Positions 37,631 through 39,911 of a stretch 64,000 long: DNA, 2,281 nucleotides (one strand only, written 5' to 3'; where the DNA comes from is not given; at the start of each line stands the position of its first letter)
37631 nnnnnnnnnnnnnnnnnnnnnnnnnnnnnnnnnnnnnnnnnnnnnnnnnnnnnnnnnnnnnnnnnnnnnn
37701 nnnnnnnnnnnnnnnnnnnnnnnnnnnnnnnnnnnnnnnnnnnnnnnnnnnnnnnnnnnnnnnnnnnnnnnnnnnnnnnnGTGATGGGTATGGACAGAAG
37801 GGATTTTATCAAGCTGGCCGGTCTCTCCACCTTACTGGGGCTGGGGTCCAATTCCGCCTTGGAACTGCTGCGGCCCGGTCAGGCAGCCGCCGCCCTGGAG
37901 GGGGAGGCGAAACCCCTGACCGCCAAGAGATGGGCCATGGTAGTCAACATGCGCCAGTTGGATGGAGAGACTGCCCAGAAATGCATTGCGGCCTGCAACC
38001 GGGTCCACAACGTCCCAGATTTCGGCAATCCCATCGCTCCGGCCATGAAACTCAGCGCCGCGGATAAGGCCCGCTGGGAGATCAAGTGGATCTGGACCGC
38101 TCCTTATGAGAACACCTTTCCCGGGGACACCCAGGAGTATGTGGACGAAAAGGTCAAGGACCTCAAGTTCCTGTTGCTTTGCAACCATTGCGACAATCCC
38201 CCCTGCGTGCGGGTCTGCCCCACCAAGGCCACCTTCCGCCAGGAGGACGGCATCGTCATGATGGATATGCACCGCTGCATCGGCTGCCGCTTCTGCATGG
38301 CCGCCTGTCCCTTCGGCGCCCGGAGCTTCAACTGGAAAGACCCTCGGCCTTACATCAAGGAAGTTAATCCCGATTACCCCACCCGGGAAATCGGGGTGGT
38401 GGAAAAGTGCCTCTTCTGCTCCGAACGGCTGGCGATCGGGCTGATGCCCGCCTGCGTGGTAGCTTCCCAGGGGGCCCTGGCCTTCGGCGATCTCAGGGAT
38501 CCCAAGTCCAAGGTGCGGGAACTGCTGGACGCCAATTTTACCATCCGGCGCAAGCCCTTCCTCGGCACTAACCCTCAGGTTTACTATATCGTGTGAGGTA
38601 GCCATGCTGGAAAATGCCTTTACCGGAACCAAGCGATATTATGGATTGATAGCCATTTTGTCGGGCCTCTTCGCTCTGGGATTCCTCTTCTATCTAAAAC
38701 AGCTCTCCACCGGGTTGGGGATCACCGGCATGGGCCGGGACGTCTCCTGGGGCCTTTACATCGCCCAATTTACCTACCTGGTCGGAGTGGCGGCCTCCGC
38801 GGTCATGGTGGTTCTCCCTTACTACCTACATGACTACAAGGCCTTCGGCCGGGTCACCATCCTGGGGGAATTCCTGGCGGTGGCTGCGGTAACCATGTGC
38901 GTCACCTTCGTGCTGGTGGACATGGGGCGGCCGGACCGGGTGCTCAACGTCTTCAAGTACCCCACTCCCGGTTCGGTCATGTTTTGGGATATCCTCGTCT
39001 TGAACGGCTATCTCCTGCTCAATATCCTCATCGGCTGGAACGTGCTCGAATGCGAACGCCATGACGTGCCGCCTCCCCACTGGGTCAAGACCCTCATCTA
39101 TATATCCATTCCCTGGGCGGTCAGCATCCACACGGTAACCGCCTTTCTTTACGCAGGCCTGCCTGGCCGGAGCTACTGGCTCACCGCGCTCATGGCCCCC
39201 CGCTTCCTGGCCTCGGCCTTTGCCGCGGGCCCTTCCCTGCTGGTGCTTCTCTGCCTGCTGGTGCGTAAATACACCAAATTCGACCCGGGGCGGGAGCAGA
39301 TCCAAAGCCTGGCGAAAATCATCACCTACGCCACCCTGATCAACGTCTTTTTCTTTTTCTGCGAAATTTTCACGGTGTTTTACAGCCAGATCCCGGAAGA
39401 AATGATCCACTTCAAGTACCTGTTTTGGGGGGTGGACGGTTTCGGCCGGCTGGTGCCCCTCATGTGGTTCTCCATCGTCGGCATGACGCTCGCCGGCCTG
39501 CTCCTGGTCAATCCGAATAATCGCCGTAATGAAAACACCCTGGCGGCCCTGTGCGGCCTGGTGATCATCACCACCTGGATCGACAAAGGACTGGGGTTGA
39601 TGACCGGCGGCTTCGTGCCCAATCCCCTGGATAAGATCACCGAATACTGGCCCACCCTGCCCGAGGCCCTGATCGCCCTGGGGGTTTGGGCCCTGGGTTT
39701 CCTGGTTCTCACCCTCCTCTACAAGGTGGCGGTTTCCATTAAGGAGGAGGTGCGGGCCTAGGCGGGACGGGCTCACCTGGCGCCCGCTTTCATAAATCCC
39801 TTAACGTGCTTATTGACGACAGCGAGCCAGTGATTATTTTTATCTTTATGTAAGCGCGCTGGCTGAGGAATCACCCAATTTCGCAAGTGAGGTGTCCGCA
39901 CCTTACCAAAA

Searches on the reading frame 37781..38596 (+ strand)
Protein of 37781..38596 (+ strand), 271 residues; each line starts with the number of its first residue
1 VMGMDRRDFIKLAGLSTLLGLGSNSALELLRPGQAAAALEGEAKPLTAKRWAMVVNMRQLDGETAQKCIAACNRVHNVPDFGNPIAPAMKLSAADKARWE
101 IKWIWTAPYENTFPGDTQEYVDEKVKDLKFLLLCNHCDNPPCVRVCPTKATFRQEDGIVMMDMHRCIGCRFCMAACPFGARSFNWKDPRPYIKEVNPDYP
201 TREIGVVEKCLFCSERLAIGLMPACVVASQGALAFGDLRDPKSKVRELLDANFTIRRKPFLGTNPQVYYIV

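Call 4: search_protein_families(library=ncbifam, proteins=[window:37781-38596:+])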
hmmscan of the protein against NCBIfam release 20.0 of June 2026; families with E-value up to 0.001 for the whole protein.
window:37781-38596:+ (271 aa): 40 families (the best 25 are shown)
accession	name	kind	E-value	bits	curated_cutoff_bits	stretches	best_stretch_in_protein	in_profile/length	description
NF045797.1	DsrO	equivalog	2e-85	286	200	1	3-271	2-235/235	sulfate reduction electron transfer complex DsrMKJOP subunit DsrO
NF011569.0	PRK14993.1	equivalog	2.1e-38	132.2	416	1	122-270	88-222/244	tetrathionate reductase subunit TtrB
NF041782.1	mnquin_red_QrcC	equivalog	1.4e-35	123.1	400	1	51-270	1-225/239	menaquinone reductase iron-sulfur cluster-binding subunit QrcC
NF041715.1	arsenate_red_ArrB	equivalog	1.5e-34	119.5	450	2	131-189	54-112/233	arsenate respiratory reductase iron-sulfur subunit ArrB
TIGR03149.1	cyt_nit_nrfC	equivalog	2.5e-32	112.1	377.6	1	132-270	92-216/225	cytochrome c nitrite reductase Fe-S protein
TIGR02951.1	DMSO_dmsB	equivalog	2e-26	92.9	214.1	1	113-244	44-159/161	DMSO/selenate family reductase complex B subunit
NF045715.1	sulf_resp_HmcB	equivalog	3e-22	79.1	420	1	64-240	48-200/307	sulfate respiration complex iron-sulfur protein HmcB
NF008134.0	PRK10882.1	equivalog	3.8e-22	78.8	263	1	4-240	2-210/329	hydrogenase 2 operon protein HybA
TIGR03478.1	DMSO_red_II_bet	subfamily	6.3e-22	77.9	480.7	1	133-270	130-253/321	DMSO reductase family type II enzyme, iron-sulfur subunit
NF042979.1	EthbenzDh_ebdB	equivalog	5.2e-18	65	740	1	131-270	150-275/354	ethylbenzene dehydrogenase subunit beta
NF038355.1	FDH3_beta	equivalog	2.1e-17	63.7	240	1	131-237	51-163/180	formate dehydrogenase FDH3 subunit beta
TIGR01582.1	FDH-beta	equivalog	1.1e-15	57.6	334.7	1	133-246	92-190/283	formate dehydrogenase subunit beta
TIGR01660.1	narH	equivalog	3.5e-14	52.1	524.05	1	131-225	180-258/492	nitrate reductase subunit beta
NF009408.0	PRK12769.1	equivalog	5e-14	51.3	1003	1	129-216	51-127/659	formate-dependent uric acid utilization protein AegA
NF007658.0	PRK10330.1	equivalog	6e-13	48.7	260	1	132-228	56-146/181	electron transport protein HydN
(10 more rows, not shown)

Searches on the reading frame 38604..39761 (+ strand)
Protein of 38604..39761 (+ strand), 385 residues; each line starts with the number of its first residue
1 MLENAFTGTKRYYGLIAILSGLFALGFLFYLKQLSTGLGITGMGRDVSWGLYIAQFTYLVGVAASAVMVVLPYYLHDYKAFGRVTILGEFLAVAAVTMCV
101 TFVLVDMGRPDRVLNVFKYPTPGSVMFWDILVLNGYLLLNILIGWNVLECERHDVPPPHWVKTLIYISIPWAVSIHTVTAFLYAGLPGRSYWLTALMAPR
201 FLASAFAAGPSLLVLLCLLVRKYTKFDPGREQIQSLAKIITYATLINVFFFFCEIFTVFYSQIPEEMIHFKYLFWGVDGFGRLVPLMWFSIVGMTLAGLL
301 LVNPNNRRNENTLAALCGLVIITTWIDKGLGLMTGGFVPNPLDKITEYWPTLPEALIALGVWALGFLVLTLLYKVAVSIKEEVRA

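Call 4: search_protein_families(library=ncbifam, proteins=[window:38604-39761:+])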
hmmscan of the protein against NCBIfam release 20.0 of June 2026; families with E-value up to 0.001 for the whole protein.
window:38604-39761:+ (385 aa): 3 families
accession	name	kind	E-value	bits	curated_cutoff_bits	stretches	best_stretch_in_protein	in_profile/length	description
NF045798.1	DsrP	equivalog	1.1e-142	475.6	350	1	1-382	1-346/346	sulfate reduction electron transfer complex DsrMKJOP subunit DsrP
NF041784.1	mnquin_red_QrcD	equivalog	7.2e-13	48.6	570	1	201-375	223-397/408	menaquinone reductase integral membrane subunit QrcD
NF011568.0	PRK14992.1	equivalog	3.1e-07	30.1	314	1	44-217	14-186/341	tetrathionate reductase subunit TtrC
